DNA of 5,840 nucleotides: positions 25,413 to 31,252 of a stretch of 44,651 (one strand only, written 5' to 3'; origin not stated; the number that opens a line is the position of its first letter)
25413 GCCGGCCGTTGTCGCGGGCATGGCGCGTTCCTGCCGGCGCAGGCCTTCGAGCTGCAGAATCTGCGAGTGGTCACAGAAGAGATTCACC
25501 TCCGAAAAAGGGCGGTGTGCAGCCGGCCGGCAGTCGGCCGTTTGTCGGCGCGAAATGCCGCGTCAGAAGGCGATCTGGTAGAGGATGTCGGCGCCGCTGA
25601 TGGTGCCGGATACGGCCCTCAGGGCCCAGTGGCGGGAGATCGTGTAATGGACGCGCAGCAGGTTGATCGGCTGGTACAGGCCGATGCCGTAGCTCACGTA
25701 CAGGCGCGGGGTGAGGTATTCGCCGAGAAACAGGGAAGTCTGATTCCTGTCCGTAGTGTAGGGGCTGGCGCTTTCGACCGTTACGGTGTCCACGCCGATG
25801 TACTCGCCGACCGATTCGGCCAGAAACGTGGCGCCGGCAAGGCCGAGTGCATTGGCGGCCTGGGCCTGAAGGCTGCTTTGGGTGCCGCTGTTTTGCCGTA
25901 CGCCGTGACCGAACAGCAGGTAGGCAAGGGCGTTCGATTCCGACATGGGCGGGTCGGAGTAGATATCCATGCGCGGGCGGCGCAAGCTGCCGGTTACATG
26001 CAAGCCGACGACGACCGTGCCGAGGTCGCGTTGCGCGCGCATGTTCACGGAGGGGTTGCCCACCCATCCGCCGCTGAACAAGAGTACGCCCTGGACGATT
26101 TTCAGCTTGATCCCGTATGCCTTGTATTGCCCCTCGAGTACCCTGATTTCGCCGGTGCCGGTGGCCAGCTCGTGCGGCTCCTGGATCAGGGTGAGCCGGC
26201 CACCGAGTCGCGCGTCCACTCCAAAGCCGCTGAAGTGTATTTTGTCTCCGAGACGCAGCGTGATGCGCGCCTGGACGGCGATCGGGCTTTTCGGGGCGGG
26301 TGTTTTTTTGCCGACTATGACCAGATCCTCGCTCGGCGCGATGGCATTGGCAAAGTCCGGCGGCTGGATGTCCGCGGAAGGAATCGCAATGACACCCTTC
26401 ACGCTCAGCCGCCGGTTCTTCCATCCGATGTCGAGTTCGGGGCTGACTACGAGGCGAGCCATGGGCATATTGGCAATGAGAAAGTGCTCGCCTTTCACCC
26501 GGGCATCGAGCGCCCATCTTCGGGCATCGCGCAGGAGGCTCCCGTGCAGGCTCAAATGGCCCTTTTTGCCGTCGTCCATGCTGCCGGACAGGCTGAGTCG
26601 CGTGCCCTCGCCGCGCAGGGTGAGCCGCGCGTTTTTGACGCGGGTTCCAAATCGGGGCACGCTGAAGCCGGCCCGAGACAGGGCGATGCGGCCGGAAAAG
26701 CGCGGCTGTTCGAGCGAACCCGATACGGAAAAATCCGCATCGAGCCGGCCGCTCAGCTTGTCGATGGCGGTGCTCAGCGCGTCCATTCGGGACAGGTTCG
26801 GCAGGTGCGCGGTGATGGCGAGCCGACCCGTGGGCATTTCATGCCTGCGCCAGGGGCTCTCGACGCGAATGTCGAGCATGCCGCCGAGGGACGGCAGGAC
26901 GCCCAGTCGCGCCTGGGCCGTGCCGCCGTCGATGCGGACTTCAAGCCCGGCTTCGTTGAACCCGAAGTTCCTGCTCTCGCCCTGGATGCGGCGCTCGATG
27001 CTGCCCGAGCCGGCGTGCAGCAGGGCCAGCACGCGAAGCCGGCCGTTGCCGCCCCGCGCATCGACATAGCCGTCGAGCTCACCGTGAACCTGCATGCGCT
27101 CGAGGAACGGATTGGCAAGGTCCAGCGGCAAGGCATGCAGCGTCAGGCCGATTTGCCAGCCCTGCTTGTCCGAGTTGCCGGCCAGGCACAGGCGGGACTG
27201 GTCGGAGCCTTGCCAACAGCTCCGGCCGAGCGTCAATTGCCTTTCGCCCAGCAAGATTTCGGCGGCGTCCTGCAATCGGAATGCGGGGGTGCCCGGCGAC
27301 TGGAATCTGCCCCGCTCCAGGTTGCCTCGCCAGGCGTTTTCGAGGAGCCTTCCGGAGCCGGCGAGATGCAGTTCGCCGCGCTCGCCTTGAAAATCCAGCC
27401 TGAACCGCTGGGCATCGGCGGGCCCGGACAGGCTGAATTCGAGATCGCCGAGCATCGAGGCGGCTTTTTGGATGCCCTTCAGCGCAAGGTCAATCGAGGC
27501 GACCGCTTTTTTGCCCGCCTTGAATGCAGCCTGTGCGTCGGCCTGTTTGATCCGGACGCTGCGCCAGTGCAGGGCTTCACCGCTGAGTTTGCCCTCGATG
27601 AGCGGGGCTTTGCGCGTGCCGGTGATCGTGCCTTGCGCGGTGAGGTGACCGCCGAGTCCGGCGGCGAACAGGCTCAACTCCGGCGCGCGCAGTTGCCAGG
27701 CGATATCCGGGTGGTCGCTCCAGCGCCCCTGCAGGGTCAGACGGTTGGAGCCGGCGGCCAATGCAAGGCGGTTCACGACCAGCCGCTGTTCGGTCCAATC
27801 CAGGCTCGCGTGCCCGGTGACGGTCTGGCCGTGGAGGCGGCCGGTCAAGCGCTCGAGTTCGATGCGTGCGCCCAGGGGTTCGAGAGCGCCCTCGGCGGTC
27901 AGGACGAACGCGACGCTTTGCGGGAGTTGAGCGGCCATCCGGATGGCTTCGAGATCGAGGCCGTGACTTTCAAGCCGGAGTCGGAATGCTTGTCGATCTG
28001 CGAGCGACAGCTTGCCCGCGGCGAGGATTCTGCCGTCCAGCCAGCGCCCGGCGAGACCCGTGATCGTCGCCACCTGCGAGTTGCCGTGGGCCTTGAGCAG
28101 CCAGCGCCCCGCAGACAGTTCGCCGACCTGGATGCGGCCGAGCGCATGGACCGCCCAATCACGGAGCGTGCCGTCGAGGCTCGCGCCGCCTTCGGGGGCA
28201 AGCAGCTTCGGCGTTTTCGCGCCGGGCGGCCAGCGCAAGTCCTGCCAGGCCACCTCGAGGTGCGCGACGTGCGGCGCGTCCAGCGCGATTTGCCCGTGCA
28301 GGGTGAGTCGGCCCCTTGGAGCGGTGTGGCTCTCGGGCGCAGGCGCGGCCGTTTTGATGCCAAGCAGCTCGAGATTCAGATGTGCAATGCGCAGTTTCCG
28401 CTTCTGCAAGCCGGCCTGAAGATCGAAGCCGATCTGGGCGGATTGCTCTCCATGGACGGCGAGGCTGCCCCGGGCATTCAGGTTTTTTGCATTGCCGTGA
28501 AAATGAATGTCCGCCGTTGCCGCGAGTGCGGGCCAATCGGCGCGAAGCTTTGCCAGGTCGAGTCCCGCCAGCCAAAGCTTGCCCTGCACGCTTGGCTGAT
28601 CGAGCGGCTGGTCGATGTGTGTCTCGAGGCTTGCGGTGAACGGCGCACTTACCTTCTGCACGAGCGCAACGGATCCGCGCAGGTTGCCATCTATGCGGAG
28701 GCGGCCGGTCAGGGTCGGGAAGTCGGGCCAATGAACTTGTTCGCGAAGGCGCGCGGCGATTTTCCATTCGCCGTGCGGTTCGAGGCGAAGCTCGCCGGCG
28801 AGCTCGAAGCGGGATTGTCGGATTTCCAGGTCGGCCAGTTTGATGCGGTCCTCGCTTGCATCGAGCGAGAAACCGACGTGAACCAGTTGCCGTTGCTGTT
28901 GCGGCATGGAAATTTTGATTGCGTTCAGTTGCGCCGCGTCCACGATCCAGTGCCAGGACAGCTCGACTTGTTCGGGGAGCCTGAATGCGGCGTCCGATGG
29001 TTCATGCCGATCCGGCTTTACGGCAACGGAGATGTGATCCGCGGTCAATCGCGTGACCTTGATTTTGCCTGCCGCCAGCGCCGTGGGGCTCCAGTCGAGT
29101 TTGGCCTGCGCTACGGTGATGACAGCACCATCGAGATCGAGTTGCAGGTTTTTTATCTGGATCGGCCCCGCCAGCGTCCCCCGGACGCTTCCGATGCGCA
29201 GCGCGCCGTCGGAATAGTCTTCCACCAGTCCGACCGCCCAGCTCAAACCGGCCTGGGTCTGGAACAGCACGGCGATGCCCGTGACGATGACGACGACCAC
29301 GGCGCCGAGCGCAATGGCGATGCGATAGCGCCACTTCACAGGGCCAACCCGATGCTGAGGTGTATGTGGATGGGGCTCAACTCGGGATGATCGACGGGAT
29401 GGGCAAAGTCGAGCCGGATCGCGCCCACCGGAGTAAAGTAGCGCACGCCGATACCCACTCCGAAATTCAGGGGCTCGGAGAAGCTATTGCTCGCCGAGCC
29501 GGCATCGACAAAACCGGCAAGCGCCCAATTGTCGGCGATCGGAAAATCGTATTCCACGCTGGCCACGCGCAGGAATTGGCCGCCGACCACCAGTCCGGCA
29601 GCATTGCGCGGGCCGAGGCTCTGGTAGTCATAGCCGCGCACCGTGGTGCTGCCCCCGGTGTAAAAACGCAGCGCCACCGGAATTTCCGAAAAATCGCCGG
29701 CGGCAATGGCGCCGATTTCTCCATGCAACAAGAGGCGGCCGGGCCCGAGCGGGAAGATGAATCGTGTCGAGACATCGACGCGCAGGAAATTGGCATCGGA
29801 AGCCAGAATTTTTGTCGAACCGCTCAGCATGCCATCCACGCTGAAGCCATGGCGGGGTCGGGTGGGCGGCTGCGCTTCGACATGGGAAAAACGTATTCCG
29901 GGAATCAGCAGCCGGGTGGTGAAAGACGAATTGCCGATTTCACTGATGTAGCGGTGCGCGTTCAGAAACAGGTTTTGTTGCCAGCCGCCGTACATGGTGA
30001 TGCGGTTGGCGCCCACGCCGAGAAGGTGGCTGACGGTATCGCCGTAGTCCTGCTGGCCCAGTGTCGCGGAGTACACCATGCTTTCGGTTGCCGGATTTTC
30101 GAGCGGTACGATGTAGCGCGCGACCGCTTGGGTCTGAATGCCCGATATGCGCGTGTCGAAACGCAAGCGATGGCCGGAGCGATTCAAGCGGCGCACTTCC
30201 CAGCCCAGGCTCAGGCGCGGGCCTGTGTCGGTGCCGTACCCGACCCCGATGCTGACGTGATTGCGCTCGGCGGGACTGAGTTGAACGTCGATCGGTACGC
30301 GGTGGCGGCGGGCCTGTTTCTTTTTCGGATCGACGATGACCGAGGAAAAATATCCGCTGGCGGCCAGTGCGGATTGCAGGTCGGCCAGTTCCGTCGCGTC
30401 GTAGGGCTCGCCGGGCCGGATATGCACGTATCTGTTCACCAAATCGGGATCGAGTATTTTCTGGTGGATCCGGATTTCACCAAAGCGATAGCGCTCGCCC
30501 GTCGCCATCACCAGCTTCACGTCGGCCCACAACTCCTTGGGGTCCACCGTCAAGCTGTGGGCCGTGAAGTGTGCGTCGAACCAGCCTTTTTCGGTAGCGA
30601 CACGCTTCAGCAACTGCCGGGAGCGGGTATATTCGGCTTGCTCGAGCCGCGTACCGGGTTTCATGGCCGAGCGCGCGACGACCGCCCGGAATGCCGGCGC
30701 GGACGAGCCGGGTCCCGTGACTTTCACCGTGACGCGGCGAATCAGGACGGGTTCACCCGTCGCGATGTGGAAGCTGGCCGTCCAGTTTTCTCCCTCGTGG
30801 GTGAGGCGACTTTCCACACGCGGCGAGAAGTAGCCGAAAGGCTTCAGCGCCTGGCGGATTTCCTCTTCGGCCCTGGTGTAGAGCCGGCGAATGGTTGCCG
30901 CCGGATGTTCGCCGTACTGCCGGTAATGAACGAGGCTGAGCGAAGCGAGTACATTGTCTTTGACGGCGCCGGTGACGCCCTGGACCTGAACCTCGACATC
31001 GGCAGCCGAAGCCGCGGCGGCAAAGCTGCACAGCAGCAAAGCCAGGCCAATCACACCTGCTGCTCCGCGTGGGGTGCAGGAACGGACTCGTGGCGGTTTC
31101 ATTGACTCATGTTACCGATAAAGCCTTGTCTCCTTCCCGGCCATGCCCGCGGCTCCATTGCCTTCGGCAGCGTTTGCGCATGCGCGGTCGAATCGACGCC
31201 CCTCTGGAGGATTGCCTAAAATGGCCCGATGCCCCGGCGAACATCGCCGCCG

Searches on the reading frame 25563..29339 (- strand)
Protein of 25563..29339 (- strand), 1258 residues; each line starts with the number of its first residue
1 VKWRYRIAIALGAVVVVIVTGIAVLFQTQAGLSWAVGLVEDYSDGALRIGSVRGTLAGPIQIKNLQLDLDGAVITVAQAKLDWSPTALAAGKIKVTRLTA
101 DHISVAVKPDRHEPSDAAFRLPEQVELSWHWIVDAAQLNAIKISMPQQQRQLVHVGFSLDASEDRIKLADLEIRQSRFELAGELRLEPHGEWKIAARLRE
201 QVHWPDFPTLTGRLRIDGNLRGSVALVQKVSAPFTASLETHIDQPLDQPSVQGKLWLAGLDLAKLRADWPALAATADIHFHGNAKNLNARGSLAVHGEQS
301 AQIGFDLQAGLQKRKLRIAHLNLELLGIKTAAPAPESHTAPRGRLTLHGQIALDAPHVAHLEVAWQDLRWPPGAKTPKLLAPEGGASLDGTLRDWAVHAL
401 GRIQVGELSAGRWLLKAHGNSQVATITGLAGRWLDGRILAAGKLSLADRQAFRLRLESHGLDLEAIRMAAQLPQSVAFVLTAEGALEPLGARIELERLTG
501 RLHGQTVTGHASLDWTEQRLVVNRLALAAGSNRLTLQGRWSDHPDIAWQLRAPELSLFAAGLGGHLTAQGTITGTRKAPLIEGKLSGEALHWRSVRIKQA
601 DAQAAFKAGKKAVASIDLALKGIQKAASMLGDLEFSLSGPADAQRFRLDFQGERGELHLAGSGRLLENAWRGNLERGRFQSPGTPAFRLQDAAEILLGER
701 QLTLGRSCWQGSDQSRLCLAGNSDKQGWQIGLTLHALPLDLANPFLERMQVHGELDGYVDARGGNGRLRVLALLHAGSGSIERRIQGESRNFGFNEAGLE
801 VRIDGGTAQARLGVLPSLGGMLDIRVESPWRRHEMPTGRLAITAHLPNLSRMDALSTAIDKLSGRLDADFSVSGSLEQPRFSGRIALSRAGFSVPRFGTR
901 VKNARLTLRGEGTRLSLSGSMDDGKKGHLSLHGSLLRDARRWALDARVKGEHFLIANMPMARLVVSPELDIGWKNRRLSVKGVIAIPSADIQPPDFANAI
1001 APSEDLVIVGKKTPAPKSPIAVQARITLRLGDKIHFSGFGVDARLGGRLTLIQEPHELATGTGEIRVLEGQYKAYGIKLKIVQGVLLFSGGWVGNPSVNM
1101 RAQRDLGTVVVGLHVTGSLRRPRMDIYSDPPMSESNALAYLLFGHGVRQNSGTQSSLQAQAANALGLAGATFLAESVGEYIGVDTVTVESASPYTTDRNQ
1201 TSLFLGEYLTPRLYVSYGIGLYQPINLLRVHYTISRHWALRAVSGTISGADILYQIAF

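Call 34: search_protein_families(library=pfam, proteins=[window:25563-29339:-], max_evalue=0.001)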
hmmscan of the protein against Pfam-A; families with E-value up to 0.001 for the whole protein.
window:25563-29339:- (1258 aa): 1 family
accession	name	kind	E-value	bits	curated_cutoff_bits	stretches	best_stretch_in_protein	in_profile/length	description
PF04357.19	TamB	-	5.3e-61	207.4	22.4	1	923-1258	7-381/381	TamB, inner membrane protein subunit of TAM complex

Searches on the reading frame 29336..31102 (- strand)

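Call 34: search_protein_families(library=pfam, proteins=[window:29336-31102:-], max_evalue=0.001)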
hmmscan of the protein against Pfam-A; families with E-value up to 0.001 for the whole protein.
window:29336-31102:- (588 aa): 3 families
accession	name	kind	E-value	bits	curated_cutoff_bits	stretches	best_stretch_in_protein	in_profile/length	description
PF01103.29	Omp85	-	1.4e-28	100.8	24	1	388-577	106-313/325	Omp85 superfamily domain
PF17243.7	POTRA_TamA_1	-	4.3e-21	75.2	26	1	37-113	1-72/74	POTRA domain TamA domain 1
PF07244.20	POTRA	-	2.7e-14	54.1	21.3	1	205-274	1-75/79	Surface antigen variable number repeat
